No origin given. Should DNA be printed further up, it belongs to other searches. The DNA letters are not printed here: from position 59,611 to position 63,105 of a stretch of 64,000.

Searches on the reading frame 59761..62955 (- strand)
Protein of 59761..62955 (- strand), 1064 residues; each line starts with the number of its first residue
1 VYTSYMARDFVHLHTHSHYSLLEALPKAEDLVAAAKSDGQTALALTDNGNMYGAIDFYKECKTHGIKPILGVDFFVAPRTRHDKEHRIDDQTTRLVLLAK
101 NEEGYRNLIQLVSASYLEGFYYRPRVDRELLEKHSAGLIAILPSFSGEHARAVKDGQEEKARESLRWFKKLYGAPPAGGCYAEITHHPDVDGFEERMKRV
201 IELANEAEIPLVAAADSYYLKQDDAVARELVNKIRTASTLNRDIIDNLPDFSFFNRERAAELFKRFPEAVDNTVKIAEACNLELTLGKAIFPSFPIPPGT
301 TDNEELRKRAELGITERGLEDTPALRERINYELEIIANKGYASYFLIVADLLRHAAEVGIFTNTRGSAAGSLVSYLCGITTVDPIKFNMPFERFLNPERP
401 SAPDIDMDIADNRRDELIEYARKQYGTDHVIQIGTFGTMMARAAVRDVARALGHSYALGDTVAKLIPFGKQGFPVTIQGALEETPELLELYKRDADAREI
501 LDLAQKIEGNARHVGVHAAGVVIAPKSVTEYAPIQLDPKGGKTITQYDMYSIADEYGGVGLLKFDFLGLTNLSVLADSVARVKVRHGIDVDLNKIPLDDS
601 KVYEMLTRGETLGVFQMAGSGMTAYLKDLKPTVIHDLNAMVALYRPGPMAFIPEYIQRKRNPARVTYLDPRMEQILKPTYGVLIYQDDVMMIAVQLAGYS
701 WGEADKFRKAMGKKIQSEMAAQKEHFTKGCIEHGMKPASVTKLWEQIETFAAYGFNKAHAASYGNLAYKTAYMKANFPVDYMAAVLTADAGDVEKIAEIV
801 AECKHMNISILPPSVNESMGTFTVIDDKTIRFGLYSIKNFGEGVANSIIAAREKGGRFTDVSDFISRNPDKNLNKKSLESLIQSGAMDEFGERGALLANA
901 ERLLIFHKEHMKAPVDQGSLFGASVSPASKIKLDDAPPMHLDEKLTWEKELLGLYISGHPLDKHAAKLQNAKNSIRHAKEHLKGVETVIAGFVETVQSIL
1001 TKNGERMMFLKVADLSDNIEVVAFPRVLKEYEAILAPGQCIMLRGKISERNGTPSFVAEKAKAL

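Call 67: search_protein_families(library=pfam, proteins=[window:59761-62955:-], max_evalue=0.0001)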
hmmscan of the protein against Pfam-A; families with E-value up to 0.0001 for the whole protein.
window:59761-62955:- (1064 aa): 5 families
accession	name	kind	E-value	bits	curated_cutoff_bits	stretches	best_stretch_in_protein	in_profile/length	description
PF07733.18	DNA_pol3_alpha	-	8.8e-88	294.7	23.9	1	305-568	2-260/260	Bacterial DNA polymerase III alpha NTPase domain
PF17657.6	DNA_pol3_finger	-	1.4e-56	190.9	22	1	571-734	1-166/166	Bacterial DNA polymerase III alpha subunit finger domain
PF02811.25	PHP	-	2.5e-48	165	26.4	1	12-174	1-154/164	PHP domain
PF14579.12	HHH_6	-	4.6e-26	91.3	25.6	1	808-892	2-85/90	Helix-hairpin-helix motif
PF01336.31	tRNA_anti-codon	-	2.8e-10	40.4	27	1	988-1062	2-73/75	OB-fold nucleic acid binding domain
